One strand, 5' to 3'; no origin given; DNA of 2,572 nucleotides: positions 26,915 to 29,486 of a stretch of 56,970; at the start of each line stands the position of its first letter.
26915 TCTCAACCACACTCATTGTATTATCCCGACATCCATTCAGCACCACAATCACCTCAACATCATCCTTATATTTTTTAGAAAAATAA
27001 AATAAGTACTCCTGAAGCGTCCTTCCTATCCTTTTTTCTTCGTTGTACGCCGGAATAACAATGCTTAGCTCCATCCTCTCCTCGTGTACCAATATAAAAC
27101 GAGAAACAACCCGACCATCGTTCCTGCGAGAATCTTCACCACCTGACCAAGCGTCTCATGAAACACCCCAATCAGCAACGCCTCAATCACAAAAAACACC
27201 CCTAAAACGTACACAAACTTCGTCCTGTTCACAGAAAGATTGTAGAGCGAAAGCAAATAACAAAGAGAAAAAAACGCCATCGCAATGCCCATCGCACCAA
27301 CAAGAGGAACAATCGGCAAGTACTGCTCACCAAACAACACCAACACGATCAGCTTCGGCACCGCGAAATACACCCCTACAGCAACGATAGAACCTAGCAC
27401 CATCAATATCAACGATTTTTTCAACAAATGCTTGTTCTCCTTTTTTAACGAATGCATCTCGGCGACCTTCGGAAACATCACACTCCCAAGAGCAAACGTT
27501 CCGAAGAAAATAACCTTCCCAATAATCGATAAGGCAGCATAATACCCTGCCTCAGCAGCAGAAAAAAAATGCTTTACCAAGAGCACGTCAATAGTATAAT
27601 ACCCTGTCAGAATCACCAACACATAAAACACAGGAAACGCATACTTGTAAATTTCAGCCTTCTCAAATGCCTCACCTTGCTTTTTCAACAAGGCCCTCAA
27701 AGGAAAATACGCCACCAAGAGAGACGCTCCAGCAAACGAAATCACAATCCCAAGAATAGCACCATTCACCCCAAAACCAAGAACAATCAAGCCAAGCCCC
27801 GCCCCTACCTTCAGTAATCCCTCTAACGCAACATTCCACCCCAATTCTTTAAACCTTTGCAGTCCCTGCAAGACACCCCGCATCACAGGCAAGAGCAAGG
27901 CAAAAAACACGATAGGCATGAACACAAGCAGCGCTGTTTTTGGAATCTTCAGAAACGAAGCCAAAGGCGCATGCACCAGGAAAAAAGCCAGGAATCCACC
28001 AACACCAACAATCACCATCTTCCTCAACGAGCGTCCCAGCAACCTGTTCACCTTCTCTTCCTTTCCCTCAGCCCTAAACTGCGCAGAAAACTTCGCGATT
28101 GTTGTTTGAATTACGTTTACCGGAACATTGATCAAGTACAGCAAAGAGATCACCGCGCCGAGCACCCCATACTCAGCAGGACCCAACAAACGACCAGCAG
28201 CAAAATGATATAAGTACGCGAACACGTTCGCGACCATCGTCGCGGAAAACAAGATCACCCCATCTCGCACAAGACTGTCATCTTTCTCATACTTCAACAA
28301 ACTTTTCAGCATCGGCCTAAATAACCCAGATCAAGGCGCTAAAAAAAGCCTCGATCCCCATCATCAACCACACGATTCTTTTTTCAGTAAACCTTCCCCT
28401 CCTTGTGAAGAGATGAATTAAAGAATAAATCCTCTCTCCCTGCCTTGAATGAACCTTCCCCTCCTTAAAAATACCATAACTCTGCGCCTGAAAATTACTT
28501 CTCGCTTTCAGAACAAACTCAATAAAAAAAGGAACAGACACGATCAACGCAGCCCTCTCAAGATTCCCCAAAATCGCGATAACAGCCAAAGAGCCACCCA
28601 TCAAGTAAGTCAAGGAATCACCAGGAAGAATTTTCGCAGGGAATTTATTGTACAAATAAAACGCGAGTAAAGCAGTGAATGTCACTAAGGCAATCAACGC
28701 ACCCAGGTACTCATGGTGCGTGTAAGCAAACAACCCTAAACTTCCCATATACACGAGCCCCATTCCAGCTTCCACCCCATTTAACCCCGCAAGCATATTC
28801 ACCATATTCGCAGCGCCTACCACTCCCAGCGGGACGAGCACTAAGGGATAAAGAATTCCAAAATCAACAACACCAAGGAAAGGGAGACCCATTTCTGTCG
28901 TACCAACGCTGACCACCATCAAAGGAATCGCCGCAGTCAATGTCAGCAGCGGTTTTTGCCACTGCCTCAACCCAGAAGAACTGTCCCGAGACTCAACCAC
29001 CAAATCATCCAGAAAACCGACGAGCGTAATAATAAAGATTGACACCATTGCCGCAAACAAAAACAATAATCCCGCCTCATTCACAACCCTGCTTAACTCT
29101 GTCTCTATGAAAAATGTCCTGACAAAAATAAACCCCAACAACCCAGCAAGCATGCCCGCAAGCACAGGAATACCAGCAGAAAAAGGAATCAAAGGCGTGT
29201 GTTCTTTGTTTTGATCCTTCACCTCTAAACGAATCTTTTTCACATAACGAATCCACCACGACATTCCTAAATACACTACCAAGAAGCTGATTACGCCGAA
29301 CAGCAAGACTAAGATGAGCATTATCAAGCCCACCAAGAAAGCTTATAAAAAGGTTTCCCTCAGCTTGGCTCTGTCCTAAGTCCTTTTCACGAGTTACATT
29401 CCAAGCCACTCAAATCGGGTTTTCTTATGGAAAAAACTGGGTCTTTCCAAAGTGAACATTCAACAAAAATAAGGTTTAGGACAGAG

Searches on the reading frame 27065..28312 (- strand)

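Call 10: search_protein_families(library=pfam, proteins=[window:27065-28312:-], max_evalue=0.01)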
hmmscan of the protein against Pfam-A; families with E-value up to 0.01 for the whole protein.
window:27065-28312:- (415 aa): 2 families
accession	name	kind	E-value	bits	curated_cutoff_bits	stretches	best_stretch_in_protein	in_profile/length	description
PF13440.11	Polysacc_synt_3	-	2.5e-12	47.1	23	1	41-336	4-293/293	Polysaccharide biosynthesis protein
PF01943.22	Polysacc_synt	-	8e-11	42.3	28.2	1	14-287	1-274/274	Polysaccharide biosynthesis protein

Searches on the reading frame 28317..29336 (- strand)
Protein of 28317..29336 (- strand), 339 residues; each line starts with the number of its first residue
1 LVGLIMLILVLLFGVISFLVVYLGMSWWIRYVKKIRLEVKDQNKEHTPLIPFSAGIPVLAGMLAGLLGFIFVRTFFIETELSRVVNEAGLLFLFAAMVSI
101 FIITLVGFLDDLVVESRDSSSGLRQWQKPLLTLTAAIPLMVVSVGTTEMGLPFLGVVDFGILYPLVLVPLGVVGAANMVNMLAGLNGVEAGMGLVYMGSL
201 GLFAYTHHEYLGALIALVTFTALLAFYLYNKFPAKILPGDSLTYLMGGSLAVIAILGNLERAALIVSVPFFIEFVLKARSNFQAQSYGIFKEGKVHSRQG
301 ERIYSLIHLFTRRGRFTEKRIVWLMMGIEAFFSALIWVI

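Call 10: search_protein_families(library=pfam, proteins=[window:28317-29336:-], max_evalue=0.01)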
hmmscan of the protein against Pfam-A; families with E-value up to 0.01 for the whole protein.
window:28317-29336:- (339 aa): 1 family
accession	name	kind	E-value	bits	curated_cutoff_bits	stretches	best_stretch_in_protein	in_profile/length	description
PF00953.26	Glycos_transf_4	-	1.5e-31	110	27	1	94-257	2-159/160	Glycosyl transferase family 4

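Call 13: find_encoding_contigs(protein=window:28317-29336:-, flank=6000, max_places=10)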
Protein window:28317-29336:- (339 aa): no gene with exactly this product is on record in the collection.

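Call 14: find_encoding_contigs(protein=window:28317-29321:-, flank=6000, max_places=10)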
Protein window:28317-29321:- (334 aa): 22 contigs read that carry it; 6 places shown.
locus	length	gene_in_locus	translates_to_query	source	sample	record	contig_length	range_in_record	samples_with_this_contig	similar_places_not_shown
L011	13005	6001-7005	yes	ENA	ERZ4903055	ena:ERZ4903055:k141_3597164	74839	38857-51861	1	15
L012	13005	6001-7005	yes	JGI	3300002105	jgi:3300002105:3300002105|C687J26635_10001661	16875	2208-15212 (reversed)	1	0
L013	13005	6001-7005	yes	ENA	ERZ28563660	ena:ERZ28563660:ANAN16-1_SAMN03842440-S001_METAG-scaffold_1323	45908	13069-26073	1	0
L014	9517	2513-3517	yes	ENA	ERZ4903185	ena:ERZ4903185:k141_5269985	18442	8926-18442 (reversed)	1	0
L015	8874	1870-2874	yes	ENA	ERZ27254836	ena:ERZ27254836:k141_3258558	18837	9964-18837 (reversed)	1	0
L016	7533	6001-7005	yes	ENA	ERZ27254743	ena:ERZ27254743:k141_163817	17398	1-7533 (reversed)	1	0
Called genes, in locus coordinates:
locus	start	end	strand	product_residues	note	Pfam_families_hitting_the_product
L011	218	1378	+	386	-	PF13231:PMT_2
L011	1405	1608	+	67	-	-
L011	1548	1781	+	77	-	-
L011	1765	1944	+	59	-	-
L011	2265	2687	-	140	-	PF01797:Y1_Tnp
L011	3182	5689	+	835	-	-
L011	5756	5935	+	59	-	-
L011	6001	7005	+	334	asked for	PF00953:Glycos_transf_4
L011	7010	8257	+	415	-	PF01943:Polysacc_synt, PF13440:Polysacc_synt_3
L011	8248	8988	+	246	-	PF00535:Glycos_transf_2, PF10111:Glyco_tranf_2_2, PF13641:Glyco_tranf_2_3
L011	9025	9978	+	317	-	PF00535:Glycos_transf_2, PF13641:Glyco_tranf_2_3, PF13506:Glyco_transf_21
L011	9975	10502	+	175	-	PF08241:Methyltransf_11, PF08242:Methyltransf_12 (weak), PF13649:Methyltransf_25 (weak), PF13489:Methyltransf_23 (weak), PF13847:Methyltransf_31 (weak)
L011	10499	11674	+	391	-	PF13439:Glyco_transf_4, PF20706:GT4-conflict, PF00534:Glycos_transf_1, PF13692:Glyco_trans_1_4, PF13524:Glyco_trans_1_2 (weak)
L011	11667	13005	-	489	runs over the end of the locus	PF13231:PMT_2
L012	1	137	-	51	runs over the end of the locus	PF19451:DUF5989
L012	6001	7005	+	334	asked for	PF00953:Glycos_transf_4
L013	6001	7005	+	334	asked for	PF00953:Glycos_transf_4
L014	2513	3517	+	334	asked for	PF00953:Glycos_transf_4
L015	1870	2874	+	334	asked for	PF00953:Glycos_transf_4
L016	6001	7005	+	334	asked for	PF00953:Glycos_transf_4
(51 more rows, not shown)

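Call 51: find_homologous_proteins(query=window:28317-29321:-, max_evalue=1e-40)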
Query window:28317-29321:- (334 aa): 1381 proteins with E <= 1e-40 among 8000 candidates; the best 120 are listed.
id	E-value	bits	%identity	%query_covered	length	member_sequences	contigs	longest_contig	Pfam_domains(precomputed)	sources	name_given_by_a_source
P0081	2.4e-207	706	100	100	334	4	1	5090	PF00953.27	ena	-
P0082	4.1e-152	525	71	100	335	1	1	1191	PF00953.27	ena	-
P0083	7.5e-144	497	71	97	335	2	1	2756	PF00953.27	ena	-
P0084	7.1e-141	488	67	100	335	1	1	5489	PF00953.27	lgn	-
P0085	1.5e-139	483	66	98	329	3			PF00953.27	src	-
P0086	6.5e-139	481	68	100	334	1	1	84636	PF00953.27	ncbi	-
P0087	1.6e-133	463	66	97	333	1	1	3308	PF00953.27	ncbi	-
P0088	2.0e-133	463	63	100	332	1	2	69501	PF00953.27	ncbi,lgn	-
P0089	9.1e-132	458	64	100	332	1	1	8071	PF00953.27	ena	-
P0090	1.3e-131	457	61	100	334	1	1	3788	PF00953.27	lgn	-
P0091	8.9e-131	454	65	97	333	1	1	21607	PF00953.27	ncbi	ncbi:MAG: glycosyltransferase 4 family protein [archaeon]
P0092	1.3e-130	454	64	97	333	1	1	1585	PF00953.27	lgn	-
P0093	1.7e-130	454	62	100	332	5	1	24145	PF00953.27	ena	-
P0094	6.5e-130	452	66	97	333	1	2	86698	PF00953.27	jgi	-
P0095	1.7e-129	450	65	97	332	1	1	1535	PF00953.27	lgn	-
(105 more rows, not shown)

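Call 53: find_encoding_contigs(protein=P0086, flank=8000, max_places=2)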
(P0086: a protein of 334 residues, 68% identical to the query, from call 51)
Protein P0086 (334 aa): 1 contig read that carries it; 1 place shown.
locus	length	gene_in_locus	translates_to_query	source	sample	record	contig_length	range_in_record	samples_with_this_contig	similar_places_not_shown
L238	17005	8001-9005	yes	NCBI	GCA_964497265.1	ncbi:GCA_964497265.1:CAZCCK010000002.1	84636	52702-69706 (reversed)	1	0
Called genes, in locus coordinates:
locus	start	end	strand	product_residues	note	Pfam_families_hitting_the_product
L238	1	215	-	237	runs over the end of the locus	PF05148:Methyltransf_8 (weak), PF08003:Methyltransf_9 (weak), PF01209:Ubie_methyltran (weak), PF13489:Methyltransf_23, PF08241:Methyltransf_11, PF08242:Methyltransf_12, PF13649:Methyltransf_25, PF13847:Methyltransf_31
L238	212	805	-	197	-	PF13489:Methyltransf_23, PF02353:CMAS (weak), PF03848:TehB (faint), PF13847:Methyltransf_31, PF08241:Methyltransf_11, PF08242:Methyltransf_12, PF13649:Methyltransf_25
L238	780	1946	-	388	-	PF01522:Polysacc_deac_1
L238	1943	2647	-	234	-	PF00535:Glycos_transf_2, PF13641:Glyco_tranf_2_3 (weak)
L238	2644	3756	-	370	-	PF01073:3Beta_HSD, PF01370:Epimerase, PF02719:Polysacc_synt_2 (weak), PF05368:NmrA (weak), PF07993:NAD_binding_4, PF16363:GDP_Man_Dehyd, PF01370:Epimerase, PF16363:GDP_Man_Dehyd, +1 more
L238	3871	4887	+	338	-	PF01408:GFO_IDH_MocA, PF03447:NAD_binding_3 (weak), PF02894:GFO_IDH_MocA_C, PF22725:GFO_IDH_MocA_C3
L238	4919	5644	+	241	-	PF00535:Glycos_transf_2, PF10111:Glyco_tranf_2_2 (weak), PF13641:Glyco_tranf_2_3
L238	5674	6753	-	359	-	PF04055:Radical_SAM, PF13186:SPASM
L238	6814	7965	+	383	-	PF13231:PMT_2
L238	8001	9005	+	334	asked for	PF00953:Glycos_transf_4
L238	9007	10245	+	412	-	PF01943:Polysacc_synt, PF01554:MatE (weak), PF13440:Polysacc_synt_3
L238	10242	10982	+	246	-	PF00535:Glycos_transf_2, PF10111:Glyco_tranf_2_2, PF13641:Glyco_tranf_2_3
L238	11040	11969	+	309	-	PF00535:Glycos_transf_2, PF13506:Glyco_transf_21 (faint), PF13641:Glyco_tranf_2_3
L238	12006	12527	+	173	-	PF13489:Methyltransf_23 (weak), PF08241:Methyltransf_11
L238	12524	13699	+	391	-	PF13439:Glyco_transf_4, PF20706:GT4-conflict, PF00534:Glycos_transf_1, PF13692:Glyco_trans_1_4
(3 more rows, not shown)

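Call 54: find_encoding_contigs(protein=P0084, flank=5000, max_places=2)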
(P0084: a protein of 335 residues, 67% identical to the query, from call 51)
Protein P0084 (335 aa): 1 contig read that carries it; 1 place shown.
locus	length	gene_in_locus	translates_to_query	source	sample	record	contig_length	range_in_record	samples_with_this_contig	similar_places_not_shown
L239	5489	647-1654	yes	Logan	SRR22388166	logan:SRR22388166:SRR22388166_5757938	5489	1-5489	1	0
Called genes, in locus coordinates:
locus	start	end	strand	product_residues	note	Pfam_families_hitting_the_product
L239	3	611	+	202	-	?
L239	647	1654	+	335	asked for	PF00953:Glycos_transf_4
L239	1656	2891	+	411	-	PF01943:Polysacc_synt, PF13440:Polysacc_synt_3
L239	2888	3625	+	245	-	PF00535:Glycos_transf_2, PF10111:Glyco_tranf_2_2, PF13641:Glyco_tranf_2_3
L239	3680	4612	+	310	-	PF00535:Glycos_transf_2, PF13506:Glyco_transf_21 (weak), PF13641:Glyco_tranf_2_3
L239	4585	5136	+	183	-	PF01209:Ubie_methyltran (weak), PF08241:Methyltransf_11, PF13489:Methyltransf_23 (weak), PF08242:Methyltransf_12 (faint), PF13649:Methyltransf_25 (weak)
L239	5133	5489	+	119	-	?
